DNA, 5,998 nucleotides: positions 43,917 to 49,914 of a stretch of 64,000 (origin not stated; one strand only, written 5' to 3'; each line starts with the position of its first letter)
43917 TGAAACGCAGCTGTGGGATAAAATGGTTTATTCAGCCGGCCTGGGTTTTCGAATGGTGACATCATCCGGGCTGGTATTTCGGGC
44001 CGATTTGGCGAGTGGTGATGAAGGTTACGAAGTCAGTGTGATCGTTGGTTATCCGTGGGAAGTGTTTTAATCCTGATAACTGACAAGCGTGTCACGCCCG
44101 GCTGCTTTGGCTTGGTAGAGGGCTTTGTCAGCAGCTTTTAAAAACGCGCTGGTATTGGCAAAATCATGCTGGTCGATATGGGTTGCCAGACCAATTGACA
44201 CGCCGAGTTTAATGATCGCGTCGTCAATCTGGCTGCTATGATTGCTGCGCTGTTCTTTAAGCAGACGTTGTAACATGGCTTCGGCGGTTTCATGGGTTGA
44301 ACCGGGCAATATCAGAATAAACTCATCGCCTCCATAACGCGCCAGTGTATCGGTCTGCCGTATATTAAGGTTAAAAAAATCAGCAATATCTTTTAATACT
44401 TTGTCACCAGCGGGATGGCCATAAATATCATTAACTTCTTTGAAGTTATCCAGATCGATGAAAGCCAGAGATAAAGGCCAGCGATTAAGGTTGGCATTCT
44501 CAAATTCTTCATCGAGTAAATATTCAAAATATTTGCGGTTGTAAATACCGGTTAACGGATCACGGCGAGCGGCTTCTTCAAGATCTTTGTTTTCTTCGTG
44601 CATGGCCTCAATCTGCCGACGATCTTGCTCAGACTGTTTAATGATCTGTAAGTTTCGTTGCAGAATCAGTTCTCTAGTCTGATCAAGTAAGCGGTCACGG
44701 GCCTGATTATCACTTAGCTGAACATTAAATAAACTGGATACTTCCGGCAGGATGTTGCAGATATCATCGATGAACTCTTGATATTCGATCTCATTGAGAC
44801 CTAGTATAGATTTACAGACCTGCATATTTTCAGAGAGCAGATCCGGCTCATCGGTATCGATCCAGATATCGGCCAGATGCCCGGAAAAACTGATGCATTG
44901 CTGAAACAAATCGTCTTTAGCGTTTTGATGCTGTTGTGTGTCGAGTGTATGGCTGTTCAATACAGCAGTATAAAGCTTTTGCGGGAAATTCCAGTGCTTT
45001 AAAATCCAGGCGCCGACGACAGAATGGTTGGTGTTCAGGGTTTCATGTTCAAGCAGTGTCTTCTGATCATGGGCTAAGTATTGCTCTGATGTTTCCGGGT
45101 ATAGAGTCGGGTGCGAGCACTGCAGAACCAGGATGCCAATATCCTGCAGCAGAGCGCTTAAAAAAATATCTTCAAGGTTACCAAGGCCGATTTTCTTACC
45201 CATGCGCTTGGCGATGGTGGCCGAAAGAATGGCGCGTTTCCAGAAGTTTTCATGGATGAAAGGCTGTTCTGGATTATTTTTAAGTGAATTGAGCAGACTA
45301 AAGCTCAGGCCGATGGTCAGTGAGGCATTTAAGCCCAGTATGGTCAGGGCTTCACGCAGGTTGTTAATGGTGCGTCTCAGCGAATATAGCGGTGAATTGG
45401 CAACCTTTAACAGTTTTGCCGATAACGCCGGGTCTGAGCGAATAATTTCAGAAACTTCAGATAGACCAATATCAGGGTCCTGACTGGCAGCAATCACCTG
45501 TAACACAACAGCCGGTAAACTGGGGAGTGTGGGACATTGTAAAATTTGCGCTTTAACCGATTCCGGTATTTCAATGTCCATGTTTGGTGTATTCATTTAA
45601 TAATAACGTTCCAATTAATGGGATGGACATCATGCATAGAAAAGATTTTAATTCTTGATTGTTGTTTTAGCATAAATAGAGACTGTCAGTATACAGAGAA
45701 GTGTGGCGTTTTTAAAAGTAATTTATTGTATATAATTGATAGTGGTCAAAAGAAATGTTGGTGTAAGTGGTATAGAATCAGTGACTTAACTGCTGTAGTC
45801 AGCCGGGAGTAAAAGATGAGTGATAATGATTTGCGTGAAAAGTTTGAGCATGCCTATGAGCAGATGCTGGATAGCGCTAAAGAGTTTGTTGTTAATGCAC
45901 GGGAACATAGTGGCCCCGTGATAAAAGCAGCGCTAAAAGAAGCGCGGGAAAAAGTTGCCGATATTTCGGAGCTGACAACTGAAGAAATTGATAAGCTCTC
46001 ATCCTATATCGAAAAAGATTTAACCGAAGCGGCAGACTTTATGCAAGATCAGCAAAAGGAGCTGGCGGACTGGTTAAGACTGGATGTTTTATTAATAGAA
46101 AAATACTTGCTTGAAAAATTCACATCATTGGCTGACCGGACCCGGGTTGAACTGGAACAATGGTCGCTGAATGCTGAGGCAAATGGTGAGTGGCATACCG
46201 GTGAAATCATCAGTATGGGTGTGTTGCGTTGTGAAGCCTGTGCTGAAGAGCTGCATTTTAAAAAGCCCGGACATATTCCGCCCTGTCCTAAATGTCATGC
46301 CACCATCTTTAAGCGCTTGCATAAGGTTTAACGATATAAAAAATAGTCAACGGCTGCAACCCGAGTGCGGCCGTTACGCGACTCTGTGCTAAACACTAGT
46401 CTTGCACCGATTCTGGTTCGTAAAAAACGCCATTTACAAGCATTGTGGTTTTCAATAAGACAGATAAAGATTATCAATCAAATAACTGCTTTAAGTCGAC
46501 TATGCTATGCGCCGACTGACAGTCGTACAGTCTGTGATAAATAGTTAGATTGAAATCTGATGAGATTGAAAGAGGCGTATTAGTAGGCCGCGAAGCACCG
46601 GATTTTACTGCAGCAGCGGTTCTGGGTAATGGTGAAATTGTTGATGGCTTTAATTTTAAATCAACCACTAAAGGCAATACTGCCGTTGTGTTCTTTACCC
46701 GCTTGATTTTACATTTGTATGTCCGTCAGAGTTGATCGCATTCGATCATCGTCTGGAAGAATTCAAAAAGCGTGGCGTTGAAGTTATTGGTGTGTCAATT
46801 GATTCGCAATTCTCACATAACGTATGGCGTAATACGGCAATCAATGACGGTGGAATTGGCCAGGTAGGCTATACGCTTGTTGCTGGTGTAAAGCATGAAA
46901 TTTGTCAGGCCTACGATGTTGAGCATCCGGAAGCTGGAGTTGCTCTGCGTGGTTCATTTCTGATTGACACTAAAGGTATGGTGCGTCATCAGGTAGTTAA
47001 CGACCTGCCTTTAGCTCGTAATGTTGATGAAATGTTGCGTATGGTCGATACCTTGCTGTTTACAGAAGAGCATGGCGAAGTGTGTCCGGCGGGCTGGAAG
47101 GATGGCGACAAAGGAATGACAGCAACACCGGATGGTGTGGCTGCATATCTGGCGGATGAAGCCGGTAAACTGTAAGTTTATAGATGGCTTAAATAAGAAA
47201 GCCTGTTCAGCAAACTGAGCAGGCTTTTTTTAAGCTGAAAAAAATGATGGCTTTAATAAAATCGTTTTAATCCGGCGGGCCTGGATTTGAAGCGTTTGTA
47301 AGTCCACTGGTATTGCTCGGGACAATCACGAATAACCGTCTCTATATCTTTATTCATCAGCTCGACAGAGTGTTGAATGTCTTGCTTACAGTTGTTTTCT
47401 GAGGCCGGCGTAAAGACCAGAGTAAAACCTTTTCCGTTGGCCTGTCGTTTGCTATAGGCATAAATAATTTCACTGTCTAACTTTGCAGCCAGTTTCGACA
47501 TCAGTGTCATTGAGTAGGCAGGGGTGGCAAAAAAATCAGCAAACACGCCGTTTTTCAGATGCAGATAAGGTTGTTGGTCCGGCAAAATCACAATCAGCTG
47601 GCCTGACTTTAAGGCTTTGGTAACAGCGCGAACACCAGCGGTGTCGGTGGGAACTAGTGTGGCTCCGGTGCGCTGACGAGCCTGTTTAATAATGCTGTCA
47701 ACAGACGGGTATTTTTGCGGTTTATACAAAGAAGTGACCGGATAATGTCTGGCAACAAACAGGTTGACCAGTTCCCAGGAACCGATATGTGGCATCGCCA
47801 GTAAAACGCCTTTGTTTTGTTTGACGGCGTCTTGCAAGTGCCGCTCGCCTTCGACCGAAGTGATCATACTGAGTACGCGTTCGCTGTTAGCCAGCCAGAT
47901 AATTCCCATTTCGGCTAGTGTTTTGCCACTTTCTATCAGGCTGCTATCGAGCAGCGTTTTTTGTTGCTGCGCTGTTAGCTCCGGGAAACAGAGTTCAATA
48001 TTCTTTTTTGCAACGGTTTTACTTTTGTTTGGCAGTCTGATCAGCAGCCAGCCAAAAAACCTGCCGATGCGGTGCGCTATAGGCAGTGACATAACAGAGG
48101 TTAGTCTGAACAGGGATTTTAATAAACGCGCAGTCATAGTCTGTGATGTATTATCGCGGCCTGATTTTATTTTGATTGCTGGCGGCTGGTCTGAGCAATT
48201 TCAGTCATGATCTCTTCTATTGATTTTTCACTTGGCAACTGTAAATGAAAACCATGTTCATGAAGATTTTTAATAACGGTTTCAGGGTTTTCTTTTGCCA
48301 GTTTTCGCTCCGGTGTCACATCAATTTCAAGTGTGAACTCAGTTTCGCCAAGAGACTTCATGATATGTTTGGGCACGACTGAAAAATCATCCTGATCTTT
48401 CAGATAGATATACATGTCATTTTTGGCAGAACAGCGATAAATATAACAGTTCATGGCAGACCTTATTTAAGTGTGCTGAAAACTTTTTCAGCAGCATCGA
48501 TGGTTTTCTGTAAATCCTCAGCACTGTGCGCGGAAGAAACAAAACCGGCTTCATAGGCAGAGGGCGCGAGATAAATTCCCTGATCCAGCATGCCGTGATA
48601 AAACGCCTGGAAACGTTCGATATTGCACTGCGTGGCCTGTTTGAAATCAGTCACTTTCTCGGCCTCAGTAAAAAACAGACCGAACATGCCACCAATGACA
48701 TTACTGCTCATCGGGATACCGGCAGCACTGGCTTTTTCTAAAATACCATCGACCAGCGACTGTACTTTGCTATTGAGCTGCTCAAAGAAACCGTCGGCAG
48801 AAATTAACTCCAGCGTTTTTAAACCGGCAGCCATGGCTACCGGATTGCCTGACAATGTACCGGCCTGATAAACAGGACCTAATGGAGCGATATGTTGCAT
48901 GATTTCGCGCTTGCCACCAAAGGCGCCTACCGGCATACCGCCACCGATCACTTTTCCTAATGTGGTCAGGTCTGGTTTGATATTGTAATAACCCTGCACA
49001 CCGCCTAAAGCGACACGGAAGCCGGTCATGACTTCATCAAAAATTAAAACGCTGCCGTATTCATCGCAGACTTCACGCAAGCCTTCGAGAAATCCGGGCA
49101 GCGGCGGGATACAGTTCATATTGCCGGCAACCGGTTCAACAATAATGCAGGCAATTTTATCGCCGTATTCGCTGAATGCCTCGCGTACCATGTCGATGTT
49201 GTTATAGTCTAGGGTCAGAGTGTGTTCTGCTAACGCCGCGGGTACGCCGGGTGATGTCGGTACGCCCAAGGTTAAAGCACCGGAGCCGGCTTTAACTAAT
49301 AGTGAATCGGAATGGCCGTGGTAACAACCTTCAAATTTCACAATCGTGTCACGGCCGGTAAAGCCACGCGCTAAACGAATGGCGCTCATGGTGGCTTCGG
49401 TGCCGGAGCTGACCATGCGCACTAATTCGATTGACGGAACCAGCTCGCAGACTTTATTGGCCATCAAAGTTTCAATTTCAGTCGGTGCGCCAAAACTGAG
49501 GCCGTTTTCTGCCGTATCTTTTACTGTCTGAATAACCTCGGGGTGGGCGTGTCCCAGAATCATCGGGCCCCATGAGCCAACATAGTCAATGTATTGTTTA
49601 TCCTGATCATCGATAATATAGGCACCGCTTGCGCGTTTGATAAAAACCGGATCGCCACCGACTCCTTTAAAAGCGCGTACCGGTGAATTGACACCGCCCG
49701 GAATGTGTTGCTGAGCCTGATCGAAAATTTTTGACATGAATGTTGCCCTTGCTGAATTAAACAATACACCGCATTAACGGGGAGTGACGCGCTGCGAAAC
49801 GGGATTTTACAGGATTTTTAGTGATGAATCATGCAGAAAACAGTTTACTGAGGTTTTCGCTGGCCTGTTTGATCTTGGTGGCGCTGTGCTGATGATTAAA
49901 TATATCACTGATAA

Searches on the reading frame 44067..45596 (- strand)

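Call 78: search_protein_families(library=pfam, max_evalue=0.00001, proteins=[window:44067-45596:-])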
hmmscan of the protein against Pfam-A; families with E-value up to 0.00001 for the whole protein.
window:44067-45596:- (509 aa): 2 families
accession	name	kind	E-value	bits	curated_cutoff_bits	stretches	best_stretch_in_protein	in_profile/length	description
PF08668.18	HDOD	-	1.4e-52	178.5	22.9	1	24-217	1-195/196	HDOD domain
PF00990.26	GGDEF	-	2.3e-42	145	23.8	1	344-502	2-160/161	Diguanylate cyclase, GGDEF domain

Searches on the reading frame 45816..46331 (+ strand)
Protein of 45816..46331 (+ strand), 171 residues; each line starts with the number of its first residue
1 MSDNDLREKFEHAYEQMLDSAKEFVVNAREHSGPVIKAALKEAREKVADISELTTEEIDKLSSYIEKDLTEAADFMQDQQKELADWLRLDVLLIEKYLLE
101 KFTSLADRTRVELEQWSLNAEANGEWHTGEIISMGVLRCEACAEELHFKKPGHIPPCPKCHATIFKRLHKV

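Call 78: search_protein_families(library=pfam, max_evalue=0.00001, proteins=[window:45816-46331:+])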
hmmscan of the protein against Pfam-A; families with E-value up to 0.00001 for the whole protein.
window:45816-46331:+ (171 aa): 1 family
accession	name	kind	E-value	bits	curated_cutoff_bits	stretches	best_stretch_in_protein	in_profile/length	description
PF07295.17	DUF1451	-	2.1e-44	151.6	26.1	1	27-167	5-144/146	Zinc-ribbon containing domain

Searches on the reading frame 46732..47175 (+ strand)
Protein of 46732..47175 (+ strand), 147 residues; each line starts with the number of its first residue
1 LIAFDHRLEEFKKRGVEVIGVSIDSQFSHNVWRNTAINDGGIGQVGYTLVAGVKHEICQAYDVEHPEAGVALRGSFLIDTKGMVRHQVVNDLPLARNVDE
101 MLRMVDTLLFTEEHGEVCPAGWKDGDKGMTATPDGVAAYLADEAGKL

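Call 78: search_protein_families(library=pfam, max_evalue=0.00001, proteins=[window:46732-47175:+])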
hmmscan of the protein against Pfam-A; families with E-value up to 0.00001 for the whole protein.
window:46732-47175:+ (147 aa): 3 families
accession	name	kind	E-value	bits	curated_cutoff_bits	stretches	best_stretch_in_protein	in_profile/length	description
PF00578.27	AhpC-TSA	-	8.5e-18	64.9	26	1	1-86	45-123/124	AhpC/TSA family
PF10417.14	1-cysPrx_C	-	5.5e-11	42.7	21.1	1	110-140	4-39/41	C-terminal domain of 1-Cys peroxiredoxin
PF08534.16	Redoxin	-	2.9e-06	27.6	26.6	1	3-93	50-137/148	Redoxin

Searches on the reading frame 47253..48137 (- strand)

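Call 78: search_protein_families(library=pfam, max_evalue=0.00001, proteins=[window:47253-48137:-])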
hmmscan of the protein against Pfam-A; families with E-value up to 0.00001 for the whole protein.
window:47253-48137:- (294 aa): 1 family
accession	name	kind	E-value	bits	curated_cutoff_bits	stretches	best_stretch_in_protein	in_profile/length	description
PF03279.18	Lip_A_acyltrans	-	1.4e-56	192.3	22.3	1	12-284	25-294/295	Bacterial lipid A biosynthesis acyltransferase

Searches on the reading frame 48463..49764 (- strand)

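Call 78: search_protein_families(library=pfam, max_evalue=0.00001, proteins=[window:48463-49764:-])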
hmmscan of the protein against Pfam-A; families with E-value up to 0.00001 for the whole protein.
window:48463-49764:- (433 aa): 1 family
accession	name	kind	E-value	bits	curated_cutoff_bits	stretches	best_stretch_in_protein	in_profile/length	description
PF00202.27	Aminotran_3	-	9.7e-73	245.6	30.5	1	39-401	10-373/403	Aminotransferase class-III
